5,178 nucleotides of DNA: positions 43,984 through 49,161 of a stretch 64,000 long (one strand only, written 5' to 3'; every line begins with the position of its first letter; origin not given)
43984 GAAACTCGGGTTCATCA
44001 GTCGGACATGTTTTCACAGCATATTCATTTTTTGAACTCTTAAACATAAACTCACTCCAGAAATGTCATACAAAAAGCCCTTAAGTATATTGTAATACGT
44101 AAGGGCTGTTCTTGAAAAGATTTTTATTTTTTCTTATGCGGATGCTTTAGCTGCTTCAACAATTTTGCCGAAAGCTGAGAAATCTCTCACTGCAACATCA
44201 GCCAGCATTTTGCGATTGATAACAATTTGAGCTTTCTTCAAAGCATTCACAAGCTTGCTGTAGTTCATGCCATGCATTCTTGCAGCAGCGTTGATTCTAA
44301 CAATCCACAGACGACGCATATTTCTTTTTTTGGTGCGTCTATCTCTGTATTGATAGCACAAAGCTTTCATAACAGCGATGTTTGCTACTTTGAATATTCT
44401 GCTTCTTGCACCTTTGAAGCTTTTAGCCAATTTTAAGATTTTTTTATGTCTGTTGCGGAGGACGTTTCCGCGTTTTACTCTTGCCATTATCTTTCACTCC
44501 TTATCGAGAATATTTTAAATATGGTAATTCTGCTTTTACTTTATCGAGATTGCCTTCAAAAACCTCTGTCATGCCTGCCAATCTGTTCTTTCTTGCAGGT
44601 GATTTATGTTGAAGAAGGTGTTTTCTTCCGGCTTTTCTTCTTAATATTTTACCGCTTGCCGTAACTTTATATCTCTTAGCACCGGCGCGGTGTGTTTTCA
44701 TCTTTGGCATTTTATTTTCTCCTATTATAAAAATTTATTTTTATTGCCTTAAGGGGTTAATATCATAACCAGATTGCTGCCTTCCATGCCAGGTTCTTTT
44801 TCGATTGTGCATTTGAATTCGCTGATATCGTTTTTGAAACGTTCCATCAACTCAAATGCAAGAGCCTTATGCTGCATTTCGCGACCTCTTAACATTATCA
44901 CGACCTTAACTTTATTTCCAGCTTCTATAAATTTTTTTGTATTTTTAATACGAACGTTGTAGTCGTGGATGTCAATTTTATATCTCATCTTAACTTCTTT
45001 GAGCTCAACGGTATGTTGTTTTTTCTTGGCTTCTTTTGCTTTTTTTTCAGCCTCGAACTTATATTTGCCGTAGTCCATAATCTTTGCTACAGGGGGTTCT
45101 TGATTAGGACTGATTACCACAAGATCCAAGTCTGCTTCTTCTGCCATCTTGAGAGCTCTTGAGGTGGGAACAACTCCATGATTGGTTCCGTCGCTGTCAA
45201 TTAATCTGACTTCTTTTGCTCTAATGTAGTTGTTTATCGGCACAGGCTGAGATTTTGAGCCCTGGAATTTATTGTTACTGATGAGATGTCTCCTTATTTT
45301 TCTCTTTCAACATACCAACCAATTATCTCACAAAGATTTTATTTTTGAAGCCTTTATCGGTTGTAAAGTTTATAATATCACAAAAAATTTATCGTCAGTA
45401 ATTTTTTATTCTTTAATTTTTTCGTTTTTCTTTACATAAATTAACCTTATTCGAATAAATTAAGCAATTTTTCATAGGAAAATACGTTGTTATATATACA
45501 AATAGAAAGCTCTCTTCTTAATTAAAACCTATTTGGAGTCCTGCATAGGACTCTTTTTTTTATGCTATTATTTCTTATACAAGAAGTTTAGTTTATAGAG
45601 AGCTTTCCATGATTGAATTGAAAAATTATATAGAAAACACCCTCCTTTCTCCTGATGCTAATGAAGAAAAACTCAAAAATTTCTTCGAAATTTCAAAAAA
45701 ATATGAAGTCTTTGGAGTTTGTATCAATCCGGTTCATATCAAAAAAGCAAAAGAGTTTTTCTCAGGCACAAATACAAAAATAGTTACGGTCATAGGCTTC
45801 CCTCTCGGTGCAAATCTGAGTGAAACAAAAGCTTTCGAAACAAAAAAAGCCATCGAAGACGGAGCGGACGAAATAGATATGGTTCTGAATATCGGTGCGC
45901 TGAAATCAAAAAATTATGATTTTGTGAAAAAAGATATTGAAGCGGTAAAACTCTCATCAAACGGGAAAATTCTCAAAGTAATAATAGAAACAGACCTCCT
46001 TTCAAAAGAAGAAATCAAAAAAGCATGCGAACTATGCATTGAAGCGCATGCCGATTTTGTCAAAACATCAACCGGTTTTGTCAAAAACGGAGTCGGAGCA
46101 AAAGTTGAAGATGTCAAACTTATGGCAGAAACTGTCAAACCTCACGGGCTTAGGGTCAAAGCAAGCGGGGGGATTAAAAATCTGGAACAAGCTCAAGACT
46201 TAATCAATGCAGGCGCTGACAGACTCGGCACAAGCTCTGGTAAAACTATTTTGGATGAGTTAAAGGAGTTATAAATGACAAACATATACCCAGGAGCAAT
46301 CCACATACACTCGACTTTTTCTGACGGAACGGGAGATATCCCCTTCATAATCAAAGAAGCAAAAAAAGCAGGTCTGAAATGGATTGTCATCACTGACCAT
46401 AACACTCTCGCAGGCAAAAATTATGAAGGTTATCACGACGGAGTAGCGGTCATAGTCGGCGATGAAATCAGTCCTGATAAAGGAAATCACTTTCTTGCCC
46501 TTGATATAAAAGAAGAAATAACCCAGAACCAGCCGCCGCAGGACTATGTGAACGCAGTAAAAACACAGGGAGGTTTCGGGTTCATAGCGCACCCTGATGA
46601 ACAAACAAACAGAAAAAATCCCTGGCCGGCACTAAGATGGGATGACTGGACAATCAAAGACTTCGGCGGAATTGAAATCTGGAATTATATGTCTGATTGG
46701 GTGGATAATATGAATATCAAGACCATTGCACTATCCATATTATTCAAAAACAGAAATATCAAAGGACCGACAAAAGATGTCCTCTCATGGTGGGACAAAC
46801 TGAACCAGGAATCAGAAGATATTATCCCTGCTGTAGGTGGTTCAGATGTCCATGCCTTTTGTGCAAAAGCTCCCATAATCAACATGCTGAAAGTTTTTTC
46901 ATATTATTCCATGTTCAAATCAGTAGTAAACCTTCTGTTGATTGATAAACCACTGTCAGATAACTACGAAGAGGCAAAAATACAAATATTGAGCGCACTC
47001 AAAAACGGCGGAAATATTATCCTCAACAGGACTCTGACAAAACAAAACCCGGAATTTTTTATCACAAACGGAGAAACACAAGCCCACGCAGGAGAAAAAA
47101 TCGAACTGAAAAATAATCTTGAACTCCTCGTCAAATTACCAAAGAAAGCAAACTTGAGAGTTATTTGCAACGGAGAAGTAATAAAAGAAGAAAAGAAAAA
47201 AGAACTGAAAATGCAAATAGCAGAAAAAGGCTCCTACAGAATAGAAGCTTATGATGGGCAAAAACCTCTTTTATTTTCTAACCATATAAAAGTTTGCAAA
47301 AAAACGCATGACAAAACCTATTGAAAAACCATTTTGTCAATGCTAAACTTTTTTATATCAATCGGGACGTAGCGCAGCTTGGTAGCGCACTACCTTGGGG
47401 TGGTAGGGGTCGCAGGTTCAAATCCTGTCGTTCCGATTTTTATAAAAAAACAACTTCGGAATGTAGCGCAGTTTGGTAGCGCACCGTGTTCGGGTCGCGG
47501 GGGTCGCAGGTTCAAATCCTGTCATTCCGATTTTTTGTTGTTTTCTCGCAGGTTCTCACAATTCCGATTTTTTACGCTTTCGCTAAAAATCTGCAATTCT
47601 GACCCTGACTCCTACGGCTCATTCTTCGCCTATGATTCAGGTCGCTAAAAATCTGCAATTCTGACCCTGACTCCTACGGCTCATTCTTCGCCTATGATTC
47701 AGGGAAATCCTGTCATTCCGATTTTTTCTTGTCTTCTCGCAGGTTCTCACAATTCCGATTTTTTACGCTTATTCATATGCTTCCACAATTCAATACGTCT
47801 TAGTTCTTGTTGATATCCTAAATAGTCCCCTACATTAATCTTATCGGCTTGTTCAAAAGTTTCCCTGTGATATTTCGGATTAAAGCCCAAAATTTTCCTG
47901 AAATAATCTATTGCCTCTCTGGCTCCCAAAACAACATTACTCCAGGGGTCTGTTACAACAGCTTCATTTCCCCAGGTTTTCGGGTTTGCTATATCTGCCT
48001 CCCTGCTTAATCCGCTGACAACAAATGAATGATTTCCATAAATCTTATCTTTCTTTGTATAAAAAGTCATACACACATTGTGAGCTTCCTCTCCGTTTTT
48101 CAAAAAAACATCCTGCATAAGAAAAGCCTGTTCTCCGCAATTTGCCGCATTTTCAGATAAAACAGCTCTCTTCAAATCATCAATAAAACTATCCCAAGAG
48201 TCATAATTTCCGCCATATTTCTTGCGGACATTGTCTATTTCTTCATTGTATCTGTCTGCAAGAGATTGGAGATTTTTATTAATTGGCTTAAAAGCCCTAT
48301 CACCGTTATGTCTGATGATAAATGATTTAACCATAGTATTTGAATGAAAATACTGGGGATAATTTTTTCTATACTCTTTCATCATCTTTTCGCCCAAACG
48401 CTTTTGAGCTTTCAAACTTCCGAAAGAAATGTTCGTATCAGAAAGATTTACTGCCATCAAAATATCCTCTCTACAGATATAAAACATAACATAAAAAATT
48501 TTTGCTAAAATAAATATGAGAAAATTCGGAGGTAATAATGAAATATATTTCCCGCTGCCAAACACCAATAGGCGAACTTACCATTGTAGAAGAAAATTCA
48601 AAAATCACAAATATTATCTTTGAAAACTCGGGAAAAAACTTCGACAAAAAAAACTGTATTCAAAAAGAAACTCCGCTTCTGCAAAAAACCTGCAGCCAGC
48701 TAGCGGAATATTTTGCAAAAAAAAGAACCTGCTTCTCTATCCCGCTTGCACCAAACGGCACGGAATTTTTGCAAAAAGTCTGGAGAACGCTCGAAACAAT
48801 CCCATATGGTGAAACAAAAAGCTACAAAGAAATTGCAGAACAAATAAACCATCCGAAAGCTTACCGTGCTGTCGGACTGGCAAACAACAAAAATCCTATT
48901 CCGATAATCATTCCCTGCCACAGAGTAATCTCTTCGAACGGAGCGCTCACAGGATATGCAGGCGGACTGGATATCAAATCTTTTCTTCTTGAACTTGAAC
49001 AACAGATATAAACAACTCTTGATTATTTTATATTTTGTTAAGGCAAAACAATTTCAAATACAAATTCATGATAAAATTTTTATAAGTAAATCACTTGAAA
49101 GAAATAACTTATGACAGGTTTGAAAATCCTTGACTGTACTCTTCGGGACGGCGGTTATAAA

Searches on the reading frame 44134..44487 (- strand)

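Call 21: search_protein_families(library=pfam, proteins=[window:44134-44487:-], max_evalue=0.001)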
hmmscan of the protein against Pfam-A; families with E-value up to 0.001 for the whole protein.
window:44134-44487:- (117 aa): 1 family
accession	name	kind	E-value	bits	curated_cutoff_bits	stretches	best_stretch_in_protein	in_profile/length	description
PF00453.23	Ribosomal_L20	-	2.3e-42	143.9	30.8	1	3-108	1-106/107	Ribosomal protein L20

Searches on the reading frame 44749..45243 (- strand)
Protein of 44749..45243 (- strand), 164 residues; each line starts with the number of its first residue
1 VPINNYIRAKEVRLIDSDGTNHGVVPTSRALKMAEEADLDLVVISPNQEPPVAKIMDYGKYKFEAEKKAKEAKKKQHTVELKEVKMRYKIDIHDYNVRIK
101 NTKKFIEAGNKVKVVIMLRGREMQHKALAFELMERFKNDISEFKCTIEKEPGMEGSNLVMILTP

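Call 21: search_protein_families(library=pfam, proteins=[window:44749-45243:-], max_evalue=0.001)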
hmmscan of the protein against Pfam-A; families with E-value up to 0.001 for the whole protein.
window:44749-45243:- (164 aa): 2 families
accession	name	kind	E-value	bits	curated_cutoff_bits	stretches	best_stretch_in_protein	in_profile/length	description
PF05198.21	IF3_N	-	1e-32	112.5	26.9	1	3-72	1-70/70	Translation initiation factor IF-3, N-terminal domain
PF00707.27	IF3_C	-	8e-31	106.3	34.8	1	79-164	1-85/86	Translation initiation factor IF-3, C-terminal domain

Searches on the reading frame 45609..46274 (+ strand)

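Call 21: search_protein_families(library=pfam, proteins=[window:45609-46274:+], max_evalue=0.001)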
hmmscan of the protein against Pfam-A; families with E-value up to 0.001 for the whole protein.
window:45609-46274:+ (221 aa): 1 family
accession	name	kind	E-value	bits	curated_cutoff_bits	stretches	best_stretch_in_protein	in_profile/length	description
PF01791.15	DeoC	-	8.2e-19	68.6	23.8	1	12-214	11-226/229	DeoC/LacD family aldolase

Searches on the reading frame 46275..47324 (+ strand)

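Call 21: search_protein_families(library=pfam, proteins=[window:46275-47324:+], max_evalue=0.001)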
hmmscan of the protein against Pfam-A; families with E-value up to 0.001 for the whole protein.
window:46275-47324:+ (349 aa): 1 family
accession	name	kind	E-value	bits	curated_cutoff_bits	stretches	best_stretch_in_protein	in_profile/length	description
PF02811.25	PHP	-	1.4e-07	32.4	26.4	1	9-54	2-41/164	PHP domain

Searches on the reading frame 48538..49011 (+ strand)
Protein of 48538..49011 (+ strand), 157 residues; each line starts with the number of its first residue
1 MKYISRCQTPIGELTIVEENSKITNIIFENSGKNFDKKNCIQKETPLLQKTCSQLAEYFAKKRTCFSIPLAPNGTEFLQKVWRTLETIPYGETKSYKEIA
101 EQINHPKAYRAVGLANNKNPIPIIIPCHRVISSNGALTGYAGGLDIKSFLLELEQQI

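Call 97: search_protein_families(library=pfam, proteins=[window:48538-49011:+], max_evalue=0.01)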
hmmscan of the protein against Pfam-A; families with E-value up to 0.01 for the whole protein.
window:48538-49011:+ (157 aa): 2 families
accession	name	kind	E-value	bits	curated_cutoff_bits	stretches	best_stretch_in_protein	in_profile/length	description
PF01035.26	DNA_binding_1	-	1.2e-34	118.4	27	1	76-155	1-80/81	6-O-methylguanine DNA methyltransferase, DNA binding domain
PF02870.21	Methyltransf_1N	-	4.1e-11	43.7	21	1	7-72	6-71/71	6-O-methylguanine DNA methyltransferase, ribonuclease-like domain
